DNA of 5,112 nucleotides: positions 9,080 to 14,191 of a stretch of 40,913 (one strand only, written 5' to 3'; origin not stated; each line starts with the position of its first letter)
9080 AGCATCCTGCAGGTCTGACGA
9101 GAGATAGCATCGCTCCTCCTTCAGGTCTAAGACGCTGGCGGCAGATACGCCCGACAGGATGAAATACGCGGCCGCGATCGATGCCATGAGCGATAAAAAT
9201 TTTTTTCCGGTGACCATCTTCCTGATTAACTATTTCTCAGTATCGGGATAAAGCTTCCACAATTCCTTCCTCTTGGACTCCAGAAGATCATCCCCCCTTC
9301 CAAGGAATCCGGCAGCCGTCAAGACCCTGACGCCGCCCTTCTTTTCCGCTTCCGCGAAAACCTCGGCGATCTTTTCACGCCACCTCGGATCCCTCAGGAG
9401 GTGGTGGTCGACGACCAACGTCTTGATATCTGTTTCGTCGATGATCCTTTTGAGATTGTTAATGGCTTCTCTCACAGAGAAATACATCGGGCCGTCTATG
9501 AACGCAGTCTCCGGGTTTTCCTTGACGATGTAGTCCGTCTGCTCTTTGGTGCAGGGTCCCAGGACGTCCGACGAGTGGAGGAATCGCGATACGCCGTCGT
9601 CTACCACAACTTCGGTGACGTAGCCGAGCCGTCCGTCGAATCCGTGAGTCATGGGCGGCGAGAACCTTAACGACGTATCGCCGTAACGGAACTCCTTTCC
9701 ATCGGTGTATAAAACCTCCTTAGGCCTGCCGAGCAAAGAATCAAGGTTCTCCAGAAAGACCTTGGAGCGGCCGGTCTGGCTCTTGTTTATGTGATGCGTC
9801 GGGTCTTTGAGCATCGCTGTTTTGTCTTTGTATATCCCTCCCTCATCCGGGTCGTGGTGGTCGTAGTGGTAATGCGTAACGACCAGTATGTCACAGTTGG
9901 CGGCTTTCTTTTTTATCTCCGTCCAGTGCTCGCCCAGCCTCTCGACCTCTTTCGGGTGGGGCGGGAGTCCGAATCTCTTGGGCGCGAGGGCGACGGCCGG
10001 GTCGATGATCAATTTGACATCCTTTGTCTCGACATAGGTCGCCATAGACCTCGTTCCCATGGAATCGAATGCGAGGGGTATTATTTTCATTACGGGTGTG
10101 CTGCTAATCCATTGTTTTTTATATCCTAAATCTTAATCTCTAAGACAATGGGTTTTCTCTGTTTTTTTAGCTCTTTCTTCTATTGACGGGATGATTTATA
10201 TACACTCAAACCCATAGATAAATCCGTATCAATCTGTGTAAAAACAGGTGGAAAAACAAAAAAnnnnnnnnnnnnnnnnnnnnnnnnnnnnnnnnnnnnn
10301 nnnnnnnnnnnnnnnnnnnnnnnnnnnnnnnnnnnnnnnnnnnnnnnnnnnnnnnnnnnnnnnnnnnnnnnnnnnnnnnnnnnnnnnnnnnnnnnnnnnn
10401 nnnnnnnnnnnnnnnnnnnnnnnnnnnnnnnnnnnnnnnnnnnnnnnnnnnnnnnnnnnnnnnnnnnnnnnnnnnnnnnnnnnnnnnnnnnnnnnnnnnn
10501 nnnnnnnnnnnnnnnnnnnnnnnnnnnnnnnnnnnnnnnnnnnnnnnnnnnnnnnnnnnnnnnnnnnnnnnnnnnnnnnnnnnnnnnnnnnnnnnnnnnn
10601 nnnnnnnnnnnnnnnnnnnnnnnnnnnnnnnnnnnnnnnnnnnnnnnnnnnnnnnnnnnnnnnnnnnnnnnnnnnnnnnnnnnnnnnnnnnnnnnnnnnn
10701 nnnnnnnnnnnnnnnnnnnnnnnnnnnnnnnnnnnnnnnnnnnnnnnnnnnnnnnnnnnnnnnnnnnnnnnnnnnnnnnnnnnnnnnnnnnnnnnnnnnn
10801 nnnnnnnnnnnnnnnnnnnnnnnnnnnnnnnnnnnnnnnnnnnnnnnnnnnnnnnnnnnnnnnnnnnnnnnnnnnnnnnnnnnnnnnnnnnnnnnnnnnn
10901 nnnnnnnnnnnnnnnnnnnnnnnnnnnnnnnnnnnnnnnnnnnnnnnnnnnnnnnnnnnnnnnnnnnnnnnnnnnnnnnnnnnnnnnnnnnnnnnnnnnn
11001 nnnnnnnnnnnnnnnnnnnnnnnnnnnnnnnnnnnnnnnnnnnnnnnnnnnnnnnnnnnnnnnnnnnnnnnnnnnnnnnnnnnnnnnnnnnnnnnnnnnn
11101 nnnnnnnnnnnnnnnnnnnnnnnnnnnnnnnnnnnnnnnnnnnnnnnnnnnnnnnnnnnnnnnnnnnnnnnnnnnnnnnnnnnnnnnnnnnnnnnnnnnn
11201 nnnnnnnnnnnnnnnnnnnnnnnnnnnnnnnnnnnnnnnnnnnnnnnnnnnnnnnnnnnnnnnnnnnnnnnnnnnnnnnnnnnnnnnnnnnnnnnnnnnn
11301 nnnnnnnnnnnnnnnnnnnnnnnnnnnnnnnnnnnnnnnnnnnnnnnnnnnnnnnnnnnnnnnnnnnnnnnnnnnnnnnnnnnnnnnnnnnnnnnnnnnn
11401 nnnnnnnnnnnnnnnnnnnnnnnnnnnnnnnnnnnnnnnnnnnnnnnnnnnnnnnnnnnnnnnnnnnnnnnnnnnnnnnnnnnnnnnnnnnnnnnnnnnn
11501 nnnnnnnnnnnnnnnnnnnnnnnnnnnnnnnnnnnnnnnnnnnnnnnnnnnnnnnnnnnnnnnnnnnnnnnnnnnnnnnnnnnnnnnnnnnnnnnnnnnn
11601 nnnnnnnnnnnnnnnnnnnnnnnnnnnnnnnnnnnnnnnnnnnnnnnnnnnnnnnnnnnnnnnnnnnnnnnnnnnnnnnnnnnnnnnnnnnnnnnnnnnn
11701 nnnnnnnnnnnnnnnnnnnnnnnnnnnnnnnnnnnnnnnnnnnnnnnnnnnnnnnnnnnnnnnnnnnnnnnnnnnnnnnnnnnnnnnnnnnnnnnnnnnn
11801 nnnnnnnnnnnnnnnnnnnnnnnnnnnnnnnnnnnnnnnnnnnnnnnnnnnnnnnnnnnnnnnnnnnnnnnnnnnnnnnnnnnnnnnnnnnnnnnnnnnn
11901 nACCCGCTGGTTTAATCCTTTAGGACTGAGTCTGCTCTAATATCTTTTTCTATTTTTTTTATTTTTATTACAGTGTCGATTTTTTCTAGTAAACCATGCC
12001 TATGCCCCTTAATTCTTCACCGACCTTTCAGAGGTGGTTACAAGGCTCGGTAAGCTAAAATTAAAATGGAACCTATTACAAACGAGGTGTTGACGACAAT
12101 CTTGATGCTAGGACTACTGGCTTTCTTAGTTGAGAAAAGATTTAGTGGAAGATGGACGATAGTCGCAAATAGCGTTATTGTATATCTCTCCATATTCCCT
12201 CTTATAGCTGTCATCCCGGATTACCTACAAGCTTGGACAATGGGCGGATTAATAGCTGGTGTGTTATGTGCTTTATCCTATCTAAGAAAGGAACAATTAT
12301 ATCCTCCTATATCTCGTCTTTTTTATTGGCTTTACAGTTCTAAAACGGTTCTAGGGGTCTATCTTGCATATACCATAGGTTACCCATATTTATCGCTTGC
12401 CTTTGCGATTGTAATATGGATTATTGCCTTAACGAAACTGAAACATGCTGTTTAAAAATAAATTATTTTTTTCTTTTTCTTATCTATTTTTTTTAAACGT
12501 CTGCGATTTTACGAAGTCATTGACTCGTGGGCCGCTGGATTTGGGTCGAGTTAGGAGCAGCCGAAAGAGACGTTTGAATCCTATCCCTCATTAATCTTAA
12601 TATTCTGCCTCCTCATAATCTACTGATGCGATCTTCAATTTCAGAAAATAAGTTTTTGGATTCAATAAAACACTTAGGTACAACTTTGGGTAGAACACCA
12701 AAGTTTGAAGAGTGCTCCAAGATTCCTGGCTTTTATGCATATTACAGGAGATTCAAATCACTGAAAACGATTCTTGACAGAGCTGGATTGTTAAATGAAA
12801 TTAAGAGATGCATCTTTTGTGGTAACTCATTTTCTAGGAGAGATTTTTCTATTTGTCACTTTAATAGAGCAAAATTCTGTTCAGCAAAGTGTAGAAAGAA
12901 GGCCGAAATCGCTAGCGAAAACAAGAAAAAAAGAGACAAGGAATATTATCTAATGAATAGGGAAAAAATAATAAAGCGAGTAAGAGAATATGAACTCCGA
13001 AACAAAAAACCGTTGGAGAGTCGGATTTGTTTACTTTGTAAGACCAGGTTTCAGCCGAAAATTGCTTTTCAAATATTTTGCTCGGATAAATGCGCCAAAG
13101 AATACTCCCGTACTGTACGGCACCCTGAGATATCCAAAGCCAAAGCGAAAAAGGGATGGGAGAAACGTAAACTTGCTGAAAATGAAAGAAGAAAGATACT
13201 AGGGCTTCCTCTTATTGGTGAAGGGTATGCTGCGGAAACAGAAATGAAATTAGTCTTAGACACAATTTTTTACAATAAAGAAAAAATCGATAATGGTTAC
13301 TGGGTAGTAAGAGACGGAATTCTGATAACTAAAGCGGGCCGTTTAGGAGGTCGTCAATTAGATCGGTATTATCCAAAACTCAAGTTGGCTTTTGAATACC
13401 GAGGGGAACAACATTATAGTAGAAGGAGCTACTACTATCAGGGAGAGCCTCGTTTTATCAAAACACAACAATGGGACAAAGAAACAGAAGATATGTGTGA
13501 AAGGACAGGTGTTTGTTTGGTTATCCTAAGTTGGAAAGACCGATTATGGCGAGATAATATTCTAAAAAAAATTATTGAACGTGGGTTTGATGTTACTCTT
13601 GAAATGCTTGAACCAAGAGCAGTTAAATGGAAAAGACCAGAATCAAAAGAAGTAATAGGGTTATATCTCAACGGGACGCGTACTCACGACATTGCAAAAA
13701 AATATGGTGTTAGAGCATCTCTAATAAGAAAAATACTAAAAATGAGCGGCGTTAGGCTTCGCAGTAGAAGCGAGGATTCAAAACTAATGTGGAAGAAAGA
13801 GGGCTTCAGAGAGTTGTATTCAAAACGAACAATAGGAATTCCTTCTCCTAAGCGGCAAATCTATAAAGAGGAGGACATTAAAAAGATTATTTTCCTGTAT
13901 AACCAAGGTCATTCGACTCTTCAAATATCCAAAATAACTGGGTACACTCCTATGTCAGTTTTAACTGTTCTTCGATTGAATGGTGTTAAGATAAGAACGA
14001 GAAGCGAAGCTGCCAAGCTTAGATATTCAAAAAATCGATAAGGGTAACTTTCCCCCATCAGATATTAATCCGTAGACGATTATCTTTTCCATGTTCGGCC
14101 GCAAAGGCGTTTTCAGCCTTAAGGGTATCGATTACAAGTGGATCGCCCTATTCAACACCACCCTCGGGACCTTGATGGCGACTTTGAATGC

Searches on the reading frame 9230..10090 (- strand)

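Call 14: search_protein_families(library=pfam, proteins=[window:9230-10090:-], max_evalue=0.001)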
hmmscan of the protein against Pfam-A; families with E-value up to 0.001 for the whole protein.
window:9230-10090:- (286 aa): 1 family
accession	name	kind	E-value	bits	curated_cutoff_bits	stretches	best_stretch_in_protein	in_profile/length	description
PF00753.33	Lactamase_B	-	4e-06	27.3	22.7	0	15-78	6-56/196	Metallo-beta-lactamase superfamily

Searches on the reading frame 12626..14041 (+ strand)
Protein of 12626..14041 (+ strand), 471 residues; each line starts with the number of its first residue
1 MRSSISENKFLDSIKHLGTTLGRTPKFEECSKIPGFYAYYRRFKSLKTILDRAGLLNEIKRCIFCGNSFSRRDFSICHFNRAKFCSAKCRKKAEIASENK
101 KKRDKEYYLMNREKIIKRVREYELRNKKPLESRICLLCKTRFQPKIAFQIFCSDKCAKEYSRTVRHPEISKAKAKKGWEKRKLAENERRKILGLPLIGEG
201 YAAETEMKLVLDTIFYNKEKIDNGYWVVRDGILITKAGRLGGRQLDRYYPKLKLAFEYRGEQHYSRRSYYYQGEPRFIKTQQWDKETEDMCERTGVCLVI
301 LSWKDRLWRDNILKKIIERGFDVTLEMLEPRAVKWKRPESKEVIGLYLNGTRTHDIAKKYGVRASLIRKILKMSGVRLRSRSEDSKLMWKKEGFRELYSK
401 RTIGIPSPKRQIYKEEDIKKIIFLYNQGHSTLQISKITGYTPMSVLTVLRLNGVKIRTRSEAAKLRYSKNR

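Call 14: search_protein_families(library=pfam, proteins=[window:12626-14041:+], max_evalue=0.001)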
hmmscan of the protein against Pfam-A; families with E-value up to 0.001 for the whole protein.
window:12626-14041:+ (471 aa): 4 families
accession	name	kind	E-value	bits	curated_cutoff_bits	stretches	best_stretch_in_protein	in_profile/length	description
PF18780.6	HNH_repeat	-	5e-06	27.2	26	1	5-55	1-53/54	Homing endonuclease associated repeat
PF02796.21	HTH_7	-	0.00011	22.7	23.8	0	412-449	5-42/45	Helix-turn-helix domain of resolvase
PF05766.18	NinG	-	0.00028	21.2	25.4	1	128-189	2-60/193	Bacteriophage Lambda NinG protein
PF13384.12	HTH_23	-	0.0005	20.3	24.6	0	342-372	9-39/50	Homeodomain-like domain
